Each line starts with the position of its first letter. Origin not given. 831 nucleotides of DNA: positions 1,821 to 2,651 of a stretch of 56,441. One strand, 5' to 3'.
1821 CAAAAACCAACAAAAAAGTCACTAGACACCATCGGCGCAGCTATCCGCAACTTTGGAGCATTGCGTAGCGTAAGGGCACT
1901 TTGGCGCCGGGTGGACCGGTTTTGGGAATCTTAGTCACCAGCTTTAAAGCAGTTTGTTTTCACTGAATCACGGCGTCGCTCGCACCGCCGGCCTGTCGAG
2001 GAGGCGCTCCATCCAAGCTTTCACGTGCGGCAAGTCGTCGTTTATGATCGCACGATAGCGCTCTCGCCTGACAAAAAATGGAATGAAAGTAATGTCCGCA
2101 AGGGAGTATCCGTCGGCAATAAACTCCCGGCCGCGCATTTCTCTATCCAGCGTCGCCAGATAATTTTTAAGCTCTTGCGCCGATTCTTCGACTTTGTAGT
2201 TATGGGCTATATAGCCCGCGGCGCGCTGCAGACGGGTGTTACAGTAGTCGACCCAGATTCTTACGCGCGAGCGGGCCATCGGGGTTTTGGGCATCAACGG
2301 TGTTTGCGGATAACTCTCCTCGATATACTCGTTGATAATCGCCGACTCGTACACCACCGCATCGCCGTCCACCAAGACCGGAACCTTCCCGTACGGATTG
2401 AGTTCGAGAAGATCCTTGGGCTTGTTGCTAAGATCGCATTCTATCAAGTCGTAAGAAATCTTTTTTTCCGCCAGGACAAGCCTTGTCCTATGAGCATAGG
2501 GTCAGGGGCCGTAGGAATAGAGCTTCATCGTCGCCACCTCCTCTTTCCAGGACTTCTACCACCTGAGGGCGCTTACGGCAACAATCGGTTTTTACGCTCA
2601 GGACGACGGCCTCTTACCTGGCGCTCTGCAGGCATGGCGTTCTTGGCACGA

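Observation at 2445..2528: In-frame TGA at the catalytic position of a GST-like gene, with a SECIS-like hairpin: candidate selenoprotein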

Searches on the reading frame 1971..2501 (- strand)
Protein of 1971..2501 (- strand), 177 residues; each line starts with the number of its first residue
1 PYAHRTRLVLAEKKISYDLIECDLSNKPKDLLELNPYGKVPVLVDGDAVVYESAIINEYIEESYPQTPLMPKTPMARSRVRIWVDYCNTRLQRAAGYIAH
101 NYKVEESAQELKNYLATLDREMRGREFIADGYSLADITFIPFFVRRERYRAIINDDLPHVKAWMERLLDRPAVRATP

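Call 34: find_encoding_contigs(protein=window:1971-2447:-, flank=10000, max_places=6)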
Protein window:1971-2447:- (159 aa): 1 contig read that carries it; 1 place shown.
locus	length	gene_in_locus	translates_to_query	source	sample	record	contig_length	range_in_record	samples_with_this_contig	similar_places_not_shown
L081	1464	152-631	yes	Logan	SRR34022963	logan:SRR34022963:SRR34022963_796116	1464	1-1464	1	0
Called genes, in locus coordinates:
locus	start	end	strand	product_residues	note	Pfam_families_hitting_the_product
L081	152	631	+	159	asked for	PF02798:GST_N, PF13409:GST_N_2, PF13417:GST_N_3, PF00043:GST_C, PF13410:GST_C_2 (weak)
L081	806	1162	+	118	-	PF00072:Response_reg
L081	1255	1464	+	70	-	?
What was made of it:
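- Tried and rejected: The exact window protein was found only on a 1.4-kb Logan contig, so the source genome could not be recovered (call 34).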

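Call 40: search_protein_representatives(protein=window:1971-2501:-)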
Query: 177 residues. Proteins with E-value up to 0.001 (for the whole library): 11220; up to 1e-10: 1904; up to 1e-30: 19. The best 150 are listed.
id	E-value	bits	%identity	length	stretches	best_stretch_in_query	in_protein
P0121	2.0e-63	229.6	65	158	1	21-176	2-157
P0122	2.0e-51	190.5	75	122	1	32-144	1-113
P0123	7.1e-50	185.5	50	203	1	1-176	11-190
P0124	2.0e-46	174.3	53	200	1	1-176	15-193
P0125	1.1e-39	152.3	78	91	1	19-109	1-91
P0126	1.9e-38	148.3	60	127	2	23-77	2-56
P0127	5.9e-38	146.7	51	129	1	50-176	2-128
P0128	2.2e-36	141.6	72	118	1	42-129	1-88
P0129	7.3e-35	136.6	44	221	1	1-175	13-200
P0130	9.2e-35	136.3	43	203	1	1-173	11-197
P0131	7.5e-34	133.3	38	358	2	1-145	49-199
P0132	7.9e-34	133.2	42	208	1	1-175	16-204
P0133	2.2e-32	128.5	44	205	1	1-173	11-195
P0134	6.8e-32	126.9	44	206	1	1-175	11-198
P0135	1.1e-31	126.2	65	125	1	68-152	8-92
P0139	8.3e-31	123.4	43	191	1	5-172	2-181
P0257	1.6e-21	93.1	37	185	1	7-173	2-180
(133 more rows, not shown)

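Call 79: find_encoding_contigs(protein=P0139, flank=1500, max_places=2)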
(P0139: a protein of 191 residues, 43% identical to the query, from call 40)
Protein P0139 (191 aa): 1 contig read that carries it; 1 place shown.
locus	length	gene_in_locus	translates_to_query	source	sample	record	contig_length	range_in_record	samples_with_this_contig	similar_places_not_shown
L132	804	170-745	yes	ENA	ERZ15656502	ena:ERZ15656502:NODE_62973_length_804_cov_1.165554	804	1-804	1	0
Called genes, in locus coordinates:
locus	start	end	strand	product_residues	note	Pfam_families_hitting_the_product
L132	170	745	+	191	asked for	PF02798:GST_N, PF13409:GST_N_2, PF13417:GST_N_3, PF00043:GST_C, PF13410:GST_C_2 (weak)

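Call 80: find_encoding_contigs(protein=P0257, flank=1500, max_places=2)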
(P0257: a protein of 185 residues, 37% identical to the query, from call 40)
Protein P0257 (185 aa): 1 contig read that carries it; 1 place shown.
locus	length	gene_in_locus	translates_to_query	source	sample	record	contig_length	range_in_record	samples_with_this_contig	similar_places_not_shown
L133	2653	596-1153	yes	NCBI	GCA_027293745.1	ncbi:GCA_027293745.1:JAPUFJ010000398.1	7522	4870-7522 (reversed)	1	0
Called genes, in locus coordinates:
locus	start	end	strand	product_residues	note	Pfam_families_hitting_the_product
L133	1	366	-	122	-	PF00248:Aldo_ket_red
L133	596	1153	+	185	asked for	PF02798:GST_N, PF13409:GST_N_2, PF13417:GST_N_3, PF00043:GST_C (weak), PF13410:GST_C_2 (weak)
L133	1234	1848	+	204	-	PF07978:NIPSNAP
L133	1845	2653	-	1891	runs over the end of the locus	PF00005:ABC_tran (faint), PF00158:Sigma54_activat (faint), PF00910:RNA_helicase (faint), PF00931:NB-ARC (faint), PF01443:Viral_helicase1 (faint), PF17760:UvrA_inter, PF17755:UvrA_DNA-bind, PF17760:UvrA_inter, +21 more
